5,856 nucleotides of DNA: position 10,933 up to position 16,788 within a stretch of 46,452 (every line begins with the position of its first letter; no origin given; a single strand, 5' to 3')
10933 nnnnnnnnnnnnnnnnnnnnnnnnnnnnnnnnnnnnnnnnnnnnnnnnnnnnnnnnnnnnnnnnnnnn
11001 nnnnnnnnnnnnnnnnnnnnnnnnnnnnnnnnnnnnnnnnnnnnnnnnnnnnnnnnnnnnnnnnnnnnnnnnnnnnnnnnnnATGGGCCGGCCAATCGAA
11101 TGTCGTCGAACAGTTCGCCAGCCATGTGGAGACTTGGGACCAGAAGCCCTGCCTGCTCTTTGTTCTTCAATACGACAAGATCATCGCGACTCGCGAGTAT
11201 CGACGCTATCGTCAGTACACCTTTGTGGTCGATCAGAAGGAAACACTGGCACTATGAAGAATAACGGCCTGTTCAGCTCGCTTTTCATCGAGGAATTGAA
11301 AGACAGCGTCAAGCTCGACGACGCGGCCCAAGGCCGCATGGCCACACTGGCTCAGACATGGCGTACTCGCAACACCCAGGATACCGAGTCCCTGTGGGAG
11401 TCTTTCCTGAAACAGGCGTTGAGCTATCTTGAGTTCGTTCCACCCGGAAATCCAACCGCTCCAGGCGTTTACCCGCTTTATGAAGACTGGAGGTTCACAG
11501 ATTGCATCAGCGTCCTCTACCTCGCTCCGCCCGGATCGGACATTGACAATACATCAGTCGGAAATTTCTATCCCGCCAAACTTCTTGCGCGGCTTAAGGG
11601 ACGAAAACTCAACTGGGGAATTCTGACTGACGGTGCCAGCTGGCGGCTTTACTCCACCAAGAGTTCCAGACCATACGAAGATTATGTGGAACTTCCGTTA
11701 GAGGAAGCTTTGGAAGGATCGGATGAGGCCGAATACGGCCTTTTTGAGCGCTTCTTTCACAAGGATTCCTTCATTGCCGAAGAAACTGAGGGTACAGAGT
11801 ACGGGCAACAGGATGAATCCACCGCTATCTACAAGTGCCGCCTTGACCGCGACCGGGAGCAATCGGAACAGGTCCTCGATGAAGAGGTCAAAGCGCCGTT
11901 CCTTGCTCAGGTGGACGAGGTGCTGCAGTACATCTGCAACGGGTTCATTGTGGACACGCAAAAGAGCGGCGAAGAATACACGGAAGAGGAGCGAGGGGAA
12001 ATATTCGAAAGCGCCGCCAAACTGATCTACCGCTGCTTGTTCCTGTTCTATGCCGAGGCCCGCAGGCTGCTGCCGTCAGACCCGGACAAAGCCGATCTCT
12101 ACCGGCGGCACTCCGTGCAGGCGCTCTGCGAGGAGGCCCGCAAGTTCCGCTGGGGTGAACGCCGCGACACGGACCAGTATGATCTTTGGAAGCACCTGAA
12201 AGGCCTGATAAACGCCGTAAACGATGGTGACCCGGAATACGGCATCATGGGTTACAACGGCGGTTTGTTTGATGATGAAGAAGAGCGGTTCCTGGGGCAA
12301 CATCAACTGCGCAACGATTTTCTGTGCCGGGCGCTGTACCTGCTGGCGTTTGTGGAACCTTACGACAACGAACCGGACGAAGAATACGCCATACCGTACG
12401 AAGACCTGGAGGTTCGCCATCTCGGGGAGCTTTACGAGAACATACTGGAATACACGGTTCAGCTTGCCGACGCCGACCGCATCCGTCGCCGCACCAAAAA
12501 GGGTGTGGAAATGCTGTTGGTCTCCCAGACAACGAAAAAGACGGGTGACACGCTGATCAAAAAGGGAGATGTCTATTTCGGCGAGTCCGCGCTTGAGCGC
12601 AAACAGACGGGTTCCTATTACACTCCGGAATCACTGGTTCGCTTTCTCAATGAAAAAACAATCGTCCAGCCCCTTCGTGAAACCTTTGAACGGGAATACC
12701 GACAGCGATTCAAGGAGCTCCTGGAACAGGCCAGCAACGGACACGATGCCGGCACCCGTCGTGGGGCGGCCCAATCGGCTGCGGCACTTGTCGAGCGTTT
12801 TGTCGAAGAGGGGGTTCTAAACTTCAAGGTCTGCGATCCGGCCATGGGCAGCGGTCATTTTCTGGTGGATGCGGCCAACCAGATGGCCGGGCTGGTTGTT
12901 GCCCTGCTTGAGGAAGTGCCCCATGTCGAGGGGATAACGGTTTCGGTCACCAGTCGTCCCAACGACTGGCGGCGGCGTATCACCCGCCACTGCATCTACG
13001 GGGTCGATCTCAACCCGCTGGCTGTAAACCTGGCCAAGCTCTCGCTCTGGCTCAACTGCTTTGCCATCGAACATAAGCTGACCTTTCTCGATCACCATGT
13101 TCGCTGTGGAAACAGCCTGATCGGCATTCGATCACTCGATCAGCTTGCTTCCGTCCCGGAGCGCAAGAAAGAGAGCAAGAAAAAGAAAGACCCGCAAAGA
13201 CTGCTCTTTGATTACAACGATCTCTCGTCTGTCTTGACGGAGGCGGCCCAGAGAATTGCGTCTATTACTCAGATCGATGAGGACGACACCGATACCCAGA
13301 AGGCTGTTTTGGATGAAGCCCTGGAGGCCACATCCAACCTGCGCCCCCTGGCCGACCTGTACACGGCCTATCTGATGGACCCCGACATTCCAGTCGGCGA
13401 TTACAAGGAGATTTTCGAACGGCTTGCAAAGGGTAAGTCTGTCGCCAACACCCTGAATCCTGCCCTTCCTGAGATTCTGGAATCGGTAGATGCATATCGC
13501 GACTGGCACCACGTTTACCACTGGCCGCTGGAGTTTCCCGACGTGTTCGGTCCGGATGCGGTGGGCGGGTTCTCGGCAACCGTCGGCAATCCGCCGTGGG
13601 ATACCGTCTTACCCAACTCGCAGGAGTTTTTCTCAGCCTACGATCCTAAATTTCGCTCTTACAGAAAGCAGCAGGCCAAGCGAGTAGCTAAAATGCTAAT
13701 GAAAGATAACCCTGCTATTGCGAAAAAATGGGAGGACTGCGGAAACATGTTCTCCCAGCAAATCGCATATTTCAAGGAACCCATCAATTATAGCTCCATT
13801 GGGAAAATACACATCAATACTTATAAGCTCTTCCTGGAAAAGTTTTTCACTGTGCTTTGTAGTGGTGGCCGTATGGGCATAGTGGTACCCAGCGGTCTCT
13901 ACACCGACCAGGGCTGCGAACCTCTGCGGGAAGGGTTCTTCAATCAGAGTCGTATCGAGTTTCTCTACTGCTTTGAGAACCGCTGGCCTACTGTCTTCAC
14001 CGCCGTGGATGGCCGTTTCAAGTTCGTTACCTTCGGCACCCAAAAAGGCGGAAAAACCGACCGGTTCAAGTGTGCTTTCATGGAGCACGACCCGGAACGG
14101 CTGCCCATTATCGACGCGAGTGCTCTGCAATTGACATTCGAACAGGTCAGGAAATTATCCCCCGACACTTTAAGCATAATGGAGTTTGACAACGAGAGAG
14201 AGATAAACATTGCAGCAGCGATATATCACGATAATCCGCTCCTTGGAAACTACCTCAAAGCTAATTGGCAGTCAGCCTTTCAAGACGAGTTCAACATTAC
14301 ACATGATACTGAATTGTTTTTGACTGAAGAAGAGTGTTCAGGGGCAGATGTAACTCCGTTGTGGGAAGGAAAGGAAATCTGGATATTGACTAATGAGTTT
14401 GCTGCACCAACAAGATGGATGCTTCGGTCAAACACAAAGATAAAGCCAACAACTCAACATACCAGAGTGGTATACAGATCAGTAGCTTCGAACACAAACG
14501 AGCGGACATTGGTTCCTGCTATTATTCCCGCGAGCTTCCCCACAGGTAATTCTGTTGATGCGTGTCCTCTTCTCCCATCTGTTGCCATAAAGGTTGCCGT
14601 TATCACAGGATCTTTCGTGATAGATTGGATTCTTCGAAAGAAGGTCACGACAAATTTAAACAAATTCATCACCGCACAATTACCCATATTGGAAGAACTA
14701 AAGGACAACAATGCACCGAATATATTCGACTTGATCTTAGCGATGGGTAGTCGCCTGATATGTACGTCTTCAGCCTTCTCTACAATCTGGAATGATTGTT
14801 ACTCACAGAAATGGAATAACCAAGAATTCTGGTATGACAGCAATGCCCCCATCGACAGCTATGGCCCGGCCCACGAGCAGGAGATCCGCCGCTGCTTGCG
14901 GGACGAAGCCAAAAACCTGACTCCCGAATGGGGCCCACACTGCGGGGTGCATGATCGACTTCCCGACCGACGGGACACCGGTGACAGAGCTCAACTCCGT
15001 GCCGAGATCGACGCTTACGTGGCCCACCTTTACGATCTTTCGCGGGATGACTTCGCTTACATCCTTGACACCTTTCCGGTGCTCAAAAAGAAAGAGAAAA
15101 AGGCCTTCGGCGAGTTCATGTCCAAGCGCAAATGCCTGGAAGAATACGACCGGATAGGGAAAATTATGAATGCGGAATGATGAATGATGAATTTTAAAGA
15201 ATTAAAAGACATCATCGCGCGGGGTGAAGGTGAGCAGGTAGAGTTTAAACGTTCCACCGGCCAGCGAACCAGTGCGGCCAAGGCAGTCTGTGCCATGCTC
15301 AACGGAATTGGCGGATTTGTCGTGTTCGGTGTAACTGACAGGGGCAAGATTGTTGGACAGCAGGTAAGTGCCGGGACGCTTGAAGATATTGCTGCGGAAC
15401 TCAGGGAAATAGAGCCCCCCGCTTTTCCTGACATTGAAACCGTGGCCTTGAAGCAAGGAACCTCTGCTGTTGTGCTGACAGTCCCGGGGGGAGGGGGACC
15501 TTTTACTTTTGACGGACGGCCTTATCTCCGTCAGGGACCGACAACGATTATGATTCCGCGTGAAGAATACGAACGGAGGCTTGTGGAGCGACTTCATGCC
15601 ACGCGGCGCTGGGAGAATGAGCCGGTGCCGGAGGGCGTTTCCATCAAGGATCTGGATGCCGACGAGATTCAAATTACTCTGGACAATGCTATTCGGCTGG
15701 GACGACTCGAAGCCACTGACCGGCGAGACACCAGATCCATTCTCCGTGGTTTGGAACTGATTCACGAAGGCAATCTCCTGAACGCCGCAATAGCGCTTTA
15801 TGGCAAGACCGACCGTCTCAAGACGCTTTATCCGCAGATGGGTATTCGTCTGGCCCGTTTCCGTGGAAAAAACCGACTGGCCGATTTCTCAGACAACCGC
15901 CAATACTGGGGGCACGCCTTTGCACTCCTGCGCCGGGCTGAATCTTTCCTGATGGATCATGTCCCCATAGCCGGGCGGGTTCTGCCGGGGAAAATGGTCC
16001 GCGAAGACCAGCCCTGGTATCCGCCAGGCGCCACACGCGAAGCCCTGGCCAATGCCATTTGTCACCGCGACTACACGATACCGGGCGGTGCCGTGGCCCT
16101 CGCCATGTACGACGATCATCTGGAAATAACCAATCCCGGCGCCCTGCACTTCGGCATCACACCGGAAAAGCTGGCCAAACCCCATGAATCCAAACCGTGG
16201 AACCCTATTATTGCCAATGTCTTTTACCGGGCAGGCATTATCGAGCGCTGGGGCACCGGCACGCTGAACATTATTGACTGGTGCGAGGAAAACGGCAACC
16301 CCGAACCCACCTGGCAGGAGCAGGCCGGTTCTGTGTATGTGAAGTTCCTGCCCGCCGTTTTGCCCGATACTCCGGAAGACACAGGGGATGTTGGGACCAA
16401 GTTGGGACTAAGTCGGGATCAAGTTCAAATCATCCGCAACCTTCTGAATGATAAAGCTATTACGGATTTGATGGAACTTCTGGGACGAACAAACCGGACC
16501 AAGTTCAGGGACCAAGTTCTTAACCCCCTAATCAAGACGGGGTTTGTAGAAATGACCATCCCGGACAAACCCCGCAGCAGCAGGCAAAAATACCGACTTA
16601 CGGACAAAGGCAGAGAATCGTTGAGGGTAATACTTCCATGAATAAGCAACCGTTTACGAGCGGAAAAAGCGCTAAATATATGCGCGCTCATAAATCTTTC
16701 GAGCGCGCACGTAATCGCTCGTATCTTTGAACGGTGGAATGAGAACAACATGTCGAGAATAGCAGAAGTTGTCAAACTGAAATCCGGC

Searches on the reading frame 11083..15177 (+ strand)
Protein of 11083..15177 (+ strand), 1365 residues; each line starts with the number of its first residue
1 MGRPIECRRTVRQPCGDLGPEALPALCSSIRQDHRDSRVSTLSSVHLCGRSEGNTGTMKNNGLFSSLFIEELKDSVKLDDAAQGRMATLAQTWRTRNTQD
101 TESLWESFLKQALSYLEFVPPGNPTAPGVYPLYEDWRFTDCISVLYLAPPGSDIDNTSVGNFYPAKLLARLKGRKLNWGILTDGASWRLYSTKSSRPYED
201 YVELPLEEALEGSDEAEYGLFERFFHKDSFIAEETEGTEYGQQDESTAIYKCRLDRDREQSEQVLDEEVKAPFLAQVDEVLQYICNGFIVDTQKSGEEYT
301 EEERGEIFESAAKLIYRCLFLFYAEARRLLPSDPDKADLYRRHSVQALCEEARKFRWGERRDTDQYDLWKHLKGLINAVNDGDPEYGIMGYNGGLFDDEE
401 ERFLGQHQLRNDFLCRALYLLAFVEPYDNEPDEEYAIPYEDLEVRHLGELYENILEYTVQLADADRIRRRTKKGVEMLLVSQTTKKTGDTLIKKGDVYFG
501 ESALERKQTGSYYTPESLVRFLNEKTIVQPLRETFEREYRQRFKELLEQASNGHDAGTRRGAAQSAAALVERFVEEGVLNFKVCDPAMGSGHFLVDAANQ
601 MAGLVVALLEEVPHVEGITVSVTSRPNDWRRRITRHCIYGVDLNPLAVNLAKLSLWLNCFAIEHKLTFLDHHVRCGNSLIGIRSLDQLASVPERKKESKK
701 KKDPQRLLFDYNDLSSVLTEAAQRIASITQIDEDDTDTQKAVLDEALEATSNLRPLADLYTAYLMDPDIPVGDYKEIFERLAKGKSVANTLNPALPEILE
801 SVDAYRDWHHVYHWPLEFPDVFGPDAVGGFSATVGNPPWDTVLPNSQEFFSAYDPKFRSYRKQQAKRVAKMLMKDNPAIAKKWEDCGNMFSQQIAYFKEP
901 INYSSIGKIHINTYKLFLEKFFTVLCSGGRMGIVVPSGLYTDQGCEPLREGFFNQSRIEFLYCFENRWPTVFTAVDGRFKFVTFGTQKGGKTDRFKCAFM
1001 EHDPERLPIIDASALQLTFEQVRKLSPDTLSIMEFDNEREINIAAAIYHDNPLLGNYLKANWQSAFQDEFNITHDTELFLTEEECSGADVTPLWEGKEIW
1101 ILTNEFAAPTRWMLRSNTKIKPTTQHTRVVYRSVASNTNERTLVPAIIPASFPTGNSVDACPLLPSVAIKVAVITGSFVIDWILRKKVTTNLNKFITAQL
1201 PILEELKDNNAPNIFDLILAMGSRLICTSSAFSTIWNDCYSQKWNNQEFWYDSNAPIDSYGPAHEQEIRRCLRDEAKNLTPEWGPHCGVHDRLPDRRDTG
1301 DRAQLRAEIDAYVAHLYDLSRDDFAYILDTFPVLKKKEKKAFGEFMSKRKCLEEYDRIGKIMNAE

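Call 30: search_protein_families(library=pfam, proteins=[window:11083-15177:+], max_evalue=0.01)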
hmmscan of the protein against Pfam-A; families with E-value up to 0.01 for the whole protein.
window:11083-15177:+ (1365 aa): 3 families
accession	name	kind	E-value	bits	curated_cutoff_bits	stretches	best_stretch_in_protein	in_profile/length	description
PF07669.17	Eco57I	-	1.1e-16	61.9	25.3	2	636-862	1-107/171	Eco57I restriction-modification methylase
PF20473.4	MmeI_Mtase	-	1.3e-07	31.5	27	1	577-665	17-92/259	MmeI, DNA-methyltransferase domain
PF02384.22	N6_Mtase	-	2.2e-06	27.7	20.4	1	576-658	43-100/311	N-6 DNA Methylase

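Call 95: search_protein_families(library=padloc, proteins=[window:11083-15177:+], max_evalue=0.00001)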
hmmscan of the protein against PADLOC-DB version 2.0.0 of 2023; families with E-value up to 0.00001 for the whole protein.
window:11083-15177:+ (1365 aa): 28 families (the best 25 are shown)
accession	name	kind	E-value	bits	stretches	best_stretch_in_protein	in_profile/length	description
PDLC02643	DrmMI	-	2.8e-74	248.7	2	489-840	536-879/1347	DrmMI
PDLC03613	REase_MTase_IIG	-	2.2e-72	242.2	2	567-1152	484-1084/1250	Type IIG restriction enzyme-methyltransferase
PDLC03622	REase_MTase_IIG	-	2.6e-61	205.3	3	895-1080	949-1124/1524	Type IIG restriction enzyme-methyltransferase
PDLC02638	DrmMI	-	5.7e-53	178.3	2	576-840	595-882/935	DrmMI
PDLC03620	REase_MTase_IIG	-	1.6e-41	140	1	308-942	361-974/1378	Type IIG restriction enzyme-methyltransferase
PDLC03614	REase_MTase_IIG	-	5.2e-33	111.8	2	308-682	308-681/1584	Type IIG restriction enzyme-methyltransferase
PDLC02644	DrmMI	-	1.4e-31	107.3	1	576-698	106-245/988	DrmMI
PDLC03611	REase_MTase_IIG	-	1.8e-31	106.6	2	576-685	548-658/1532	Type IIG restriction enzyme-methyltransferase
PDLC02639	DrmMI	-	2.5e-29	100.1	1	567-760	273-466/803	DrmMI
PDLC03618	REase_MTase_IIG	-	4.4e-28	95.2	1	578-691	592-722/1429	Type IIG restriction enzyme-methyltransferase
PDLC02646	DrmMI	-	4.4e-25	86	2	630-790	46-218/792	DrmMI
PDLC02645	DrmMI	-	1.2e-24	84.6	1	576-706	590-737/772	DrmMI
PDLC03609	REase_MTase_IIG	-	9.5e-24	81.2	1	504-681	367-533/1066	Type IIG restriction enzyme-methyltransferase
PDLC03627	REase_MTase_IIG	-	3.8e-19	66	1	505-659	345-482/1136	Type IIG restriction enzyme-methyltransferase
PDLC03629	REase_MTase_IIG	-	4.5e-19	65.8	1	505-692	377-546/1182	Type IIG restriction enzyme-methyltransferase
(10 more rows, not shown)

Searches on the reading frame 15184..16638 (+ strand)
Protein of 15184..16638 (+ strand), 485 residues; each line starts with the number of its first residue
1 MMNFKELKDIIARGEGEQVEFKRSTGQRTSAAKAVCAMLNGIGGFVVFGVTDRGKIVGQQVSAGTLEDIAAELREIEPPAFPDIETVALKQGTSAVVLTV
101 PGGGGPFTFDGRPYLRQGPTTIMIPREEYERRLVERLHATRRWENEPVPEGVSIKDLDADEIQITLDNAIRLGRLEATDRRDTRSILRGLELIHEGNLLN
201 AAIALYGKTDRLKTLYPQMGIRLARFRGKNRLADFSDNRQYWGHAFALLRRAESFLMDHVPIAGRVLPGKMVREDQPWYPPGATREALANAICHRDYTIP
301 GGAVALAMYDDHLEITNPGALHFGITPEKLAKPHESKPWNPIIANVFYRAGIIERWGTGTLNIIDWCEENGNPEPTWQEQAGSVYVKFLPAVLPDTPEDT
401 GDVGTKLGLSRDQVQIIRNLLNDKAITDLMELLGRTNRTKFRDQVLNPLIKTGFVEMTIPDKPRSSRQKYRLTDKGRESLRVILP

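Call 30: search_protein_families(library=pfam, proteins=[window:15184-16638:+], max_evalue=0.01)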
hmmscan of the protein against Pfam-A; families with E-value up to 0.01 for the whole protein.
window:15184-16638:+ (485 aa): 3 families
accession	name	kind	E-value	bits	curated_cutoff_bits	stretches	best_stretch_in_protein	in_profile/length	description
PF13749.12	HATPase_c_4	-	4.3e-22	78.4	26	1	301-388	1-89/89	Putative ATP-dependent DNA helicase recG C-terminal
PF04326.19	SLFN_AlbA_2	-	2.1e-17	64.2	25.3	1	15-121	1-114/118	Schlafen, AlbA_2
PF21247.3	Fic-like_C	-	7.3e-17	61.5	27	1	412-473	1-64/64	Filamentation induced by cAMP protein Fic-like, C-terminal domain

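Call 95: search_protein_families(library=padloc, proteins=[window:15184-16638:+], max_evalue=0.00001)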
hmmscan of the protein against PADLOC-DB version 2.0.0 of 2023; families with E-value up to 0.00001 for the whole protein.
window:15184-16638:+ (485 aa): 1 family
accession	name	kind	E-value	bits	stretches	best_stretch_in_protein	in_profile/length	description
PDLC02402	Aga_SIR2-PNTD1-PNTD2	-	3.4e-07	26.8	1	278-371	441-543/876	Class I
